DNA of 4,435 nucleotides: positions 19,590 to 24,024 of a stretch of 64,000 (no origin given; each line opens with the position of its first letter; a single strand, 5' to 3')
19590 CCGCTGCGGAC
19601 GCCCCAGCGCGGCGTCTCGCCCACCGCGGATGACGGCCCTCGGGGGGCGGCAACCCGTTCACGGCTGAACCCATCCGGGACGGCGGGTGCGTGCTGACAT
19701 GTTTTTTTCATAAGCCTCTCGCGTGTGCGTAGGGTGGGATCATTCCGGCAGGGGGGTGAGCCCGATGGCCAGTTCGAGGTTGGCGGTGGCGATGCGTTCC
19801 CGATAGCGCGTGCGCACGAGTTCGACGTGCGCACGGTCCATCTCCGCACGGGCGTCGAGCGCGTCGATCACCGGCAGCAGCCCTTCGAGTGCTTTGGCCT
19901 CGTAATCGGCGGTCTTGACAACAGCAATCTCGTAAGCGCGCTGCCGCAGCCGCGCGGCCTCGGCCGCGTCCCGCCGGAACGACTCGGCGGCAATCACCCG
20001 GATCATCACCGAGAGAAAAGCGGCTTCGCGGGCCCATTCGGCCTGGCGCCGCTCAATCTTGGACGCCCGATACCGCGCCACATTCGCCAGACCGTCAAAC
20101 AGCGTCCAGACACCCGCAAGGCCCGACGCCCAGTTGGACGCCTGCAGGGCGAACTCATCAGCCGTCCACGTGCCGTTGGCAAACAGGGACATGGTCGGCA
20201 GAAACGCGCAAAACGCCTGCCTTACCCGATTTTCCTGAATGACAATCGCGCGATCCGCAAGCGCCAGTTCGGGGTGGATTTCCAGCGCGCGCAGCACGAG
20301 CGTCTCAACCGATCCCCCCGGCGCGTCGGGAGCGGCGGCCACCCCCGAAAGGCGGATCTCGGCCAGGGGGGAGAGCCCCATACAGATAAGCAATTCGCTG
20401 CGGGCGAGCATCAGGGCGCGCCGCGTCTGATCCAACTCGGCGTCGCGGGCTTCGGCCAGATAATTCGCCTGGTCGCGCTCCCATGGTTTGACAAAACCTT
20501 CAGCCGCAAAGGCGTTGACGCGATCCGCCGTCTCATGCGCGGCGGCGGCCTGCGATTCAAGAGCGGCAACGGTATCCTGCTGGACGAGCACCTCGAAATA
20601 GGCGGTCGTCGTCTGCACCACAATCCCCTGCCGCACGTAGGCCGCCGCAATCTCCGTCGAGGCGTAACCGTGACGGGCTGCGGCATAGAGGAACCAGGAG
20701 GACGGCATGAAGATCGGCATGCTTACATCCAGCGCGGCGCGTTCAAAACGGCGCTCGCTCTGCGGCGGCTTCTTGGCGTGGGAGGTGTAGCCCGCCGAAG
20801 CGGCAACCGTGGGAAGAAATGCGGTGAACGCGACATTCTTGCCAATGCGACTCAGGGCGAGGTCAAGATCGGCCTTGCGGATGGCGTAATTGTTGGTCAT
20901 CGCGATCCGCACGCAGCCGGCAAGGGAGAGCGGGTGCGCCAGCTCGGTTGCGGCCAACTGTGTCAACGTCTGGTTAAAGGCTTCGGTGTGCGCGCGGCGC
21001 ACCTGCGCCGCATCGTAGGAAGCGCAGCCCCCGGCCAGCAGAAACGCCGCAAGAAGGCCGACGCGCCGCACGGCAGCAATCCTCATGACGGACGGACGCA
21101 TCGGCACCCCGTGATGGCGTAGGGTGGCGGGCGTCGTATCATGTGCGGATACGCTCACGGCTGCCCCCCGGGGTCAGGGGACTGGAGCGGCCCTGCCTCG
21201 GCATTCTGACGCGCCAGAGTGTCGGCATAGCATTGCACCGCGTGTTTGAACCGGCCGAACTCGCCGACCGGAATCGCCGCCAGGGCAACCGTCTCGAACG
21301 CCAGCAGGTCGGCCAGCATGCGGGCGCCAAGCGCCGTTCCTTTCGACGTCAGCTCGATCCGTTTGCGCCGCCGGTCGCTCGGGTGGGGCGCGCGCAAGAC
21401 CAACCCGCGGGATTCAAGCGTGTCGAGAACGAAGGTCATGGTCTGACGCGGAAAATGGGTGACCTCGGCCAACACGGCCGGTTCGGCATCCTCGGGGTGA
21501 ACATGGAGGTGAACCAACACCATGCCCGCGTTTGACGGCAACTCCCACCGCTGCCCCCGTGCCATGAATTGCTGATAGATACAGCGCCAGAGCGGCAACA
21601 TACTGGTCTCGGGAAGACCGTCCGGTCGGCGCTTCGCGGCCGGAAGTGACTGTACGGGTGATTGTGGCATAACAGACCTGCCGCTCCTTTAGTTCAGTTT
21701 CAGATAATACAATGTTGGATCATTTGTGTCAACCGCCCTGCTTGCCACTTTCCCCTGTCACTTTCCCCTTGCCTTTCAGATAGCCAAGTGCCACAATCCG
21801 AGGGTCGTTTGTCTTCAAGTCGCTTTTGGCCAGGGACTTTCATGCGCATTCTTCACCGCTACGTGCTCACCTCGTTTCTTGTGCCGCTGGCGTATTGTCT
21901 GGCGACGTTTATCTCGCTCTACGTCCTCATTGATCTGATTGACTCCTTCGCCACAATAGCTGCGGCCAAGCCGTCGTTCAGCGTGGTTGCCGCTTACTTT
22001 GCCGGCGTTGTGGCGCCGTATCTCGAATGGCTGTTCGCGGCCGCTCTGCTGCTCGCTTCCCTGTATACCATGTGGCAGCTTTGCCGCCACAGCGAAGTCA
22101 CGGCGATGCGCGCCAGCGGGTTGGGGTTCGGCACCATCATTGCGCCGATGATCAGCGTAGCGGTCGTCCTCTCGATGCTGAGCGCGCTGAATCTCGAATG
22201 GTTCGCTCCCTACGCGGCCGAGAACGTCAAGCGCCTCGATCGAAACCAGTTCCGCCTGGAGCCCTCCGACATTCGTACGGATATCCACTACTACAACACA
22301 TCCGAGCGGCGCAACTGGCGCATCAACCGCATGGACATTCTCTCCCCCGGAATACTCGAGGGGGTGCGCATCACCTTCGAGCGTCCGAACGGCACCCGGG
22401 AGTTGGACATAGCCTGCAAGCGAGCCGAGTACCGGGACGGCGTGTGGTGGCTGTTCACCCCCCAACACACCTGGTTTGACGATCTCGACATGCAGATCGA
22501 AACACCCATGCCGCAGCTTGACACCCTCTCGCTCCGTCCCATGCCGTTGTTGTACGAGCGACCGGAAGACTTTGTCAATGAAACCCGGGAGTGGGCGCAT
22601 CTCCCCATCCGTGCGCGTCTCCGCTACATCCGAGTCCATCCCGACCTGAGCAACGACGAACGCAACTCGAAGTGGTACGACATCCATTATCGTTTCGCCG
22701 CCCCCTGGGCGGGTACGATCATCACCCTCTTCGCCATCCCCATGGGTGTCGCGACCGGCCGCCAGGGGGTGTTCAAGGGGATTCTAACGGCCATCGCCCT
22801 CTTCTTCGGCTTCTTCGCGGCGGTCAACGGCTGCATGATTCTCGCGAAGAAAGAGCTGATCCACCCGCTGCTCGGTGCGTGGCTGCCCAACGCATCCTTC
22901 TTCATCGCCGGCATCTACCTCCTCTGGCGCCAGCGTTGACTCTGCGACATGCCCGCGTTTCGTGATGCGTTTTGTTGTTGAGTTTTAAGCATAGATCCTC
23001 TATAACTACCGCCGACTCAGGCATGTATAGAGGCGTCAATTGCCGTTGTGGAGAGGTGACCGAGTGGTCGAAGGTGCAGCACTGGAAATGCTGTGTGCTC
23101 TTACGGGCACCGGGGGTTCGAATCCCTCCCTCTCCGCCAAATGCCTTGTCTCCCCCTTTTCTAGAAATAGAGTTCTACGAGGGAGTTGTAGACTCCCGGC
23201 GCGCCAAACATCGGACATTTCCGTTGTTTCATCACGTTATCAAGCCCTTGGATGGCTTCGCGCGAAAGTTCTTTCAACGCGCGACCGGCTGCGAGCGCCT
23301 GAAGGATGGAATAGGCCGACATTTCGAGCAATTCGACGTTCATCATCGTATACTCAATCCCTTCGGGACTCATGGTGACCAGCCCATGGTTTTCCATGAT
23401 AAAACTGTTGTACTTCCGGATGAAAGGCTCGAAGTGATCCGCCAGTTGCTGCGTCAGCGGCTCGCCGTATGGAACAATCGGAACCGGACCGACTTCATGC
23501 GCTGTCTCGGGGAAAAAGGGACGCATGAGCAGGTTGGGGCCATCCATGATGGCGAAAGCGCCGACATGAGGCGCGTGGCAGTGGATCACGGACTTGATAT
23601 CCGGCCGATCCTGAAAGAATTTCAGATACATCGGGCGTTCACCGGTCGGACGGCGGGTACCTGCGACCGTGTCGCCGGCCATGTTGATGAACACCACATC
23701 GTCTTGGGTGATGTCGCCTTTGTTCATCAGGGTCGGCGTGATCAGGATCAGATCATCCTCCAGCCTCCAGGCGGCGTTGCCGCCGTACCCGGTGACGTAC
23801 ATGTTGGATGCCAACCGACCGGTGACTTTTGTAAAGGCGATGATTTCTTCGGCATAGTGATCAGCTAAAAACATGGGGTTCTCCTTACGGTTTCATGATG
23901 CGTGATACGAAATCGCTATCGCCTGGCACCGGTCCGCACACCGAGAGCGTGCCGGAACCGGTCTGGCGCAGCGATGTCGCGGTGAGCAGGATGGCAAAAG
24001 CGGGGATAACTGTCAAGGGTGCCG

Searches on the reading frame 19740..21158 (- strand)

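Call 89: search_protein_families(library=pfam, proteins=[window:19740-21158:-], max_evalue=0.00001)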
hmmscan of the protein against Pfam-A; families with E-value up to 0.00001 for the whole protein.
window:19740-21158:- (472 aa): 1 family
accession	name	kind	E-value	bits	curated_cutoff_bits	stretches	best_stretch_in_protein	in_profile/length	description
PF02321.23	OEP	-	2.9e-36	125.5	22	2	285-466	2-187/187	Outer membrane efflux protein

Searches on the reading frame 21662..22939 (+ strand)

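Call 89: search_protein_families(library=pfam, proteins=[window:21662-22939:+], max_evalue=0.00001)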
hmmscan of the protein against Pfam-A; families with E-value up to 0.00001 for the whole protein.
window:21662-22939:+ (425 aa): 1 family
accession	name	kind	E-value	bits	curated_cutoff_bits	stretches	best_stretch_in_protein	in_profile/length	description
PF03739.19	LptF_LptG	-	2.8e-53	181.6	27.9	1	66-423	1-353/353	Lipopolysaccharide export system permease LptF/LptG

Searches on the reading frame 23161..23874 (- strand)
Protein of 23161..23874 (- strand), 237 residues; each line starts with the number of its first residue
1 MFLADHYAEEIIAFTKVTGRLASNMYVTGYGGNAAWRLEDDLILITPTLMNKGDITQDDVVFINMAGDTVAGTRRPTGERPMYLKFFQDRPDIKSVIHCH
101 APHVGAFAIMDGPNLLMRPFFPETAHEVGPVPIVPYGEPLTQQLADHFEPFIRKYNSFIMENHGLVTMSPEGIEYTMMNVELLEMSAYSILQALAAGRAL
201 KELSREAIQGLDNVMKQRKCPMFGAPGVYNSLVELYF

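Call 89: search_protein_families(library=pfam, proteins=[window:23161-23874:-], max_evalue=0.00001)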
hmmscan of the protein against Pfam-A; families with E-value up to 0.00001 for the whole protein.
window:23161-23874:- (237 aa): 1 family
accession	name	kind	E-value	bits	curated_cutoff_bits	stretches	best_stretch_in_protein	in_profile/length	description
PF00596.27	Aldolase_II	-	1.2e-30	107.2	22.2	1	17-187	6-179/183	Class II Aldolase and Adducin N-terminal domain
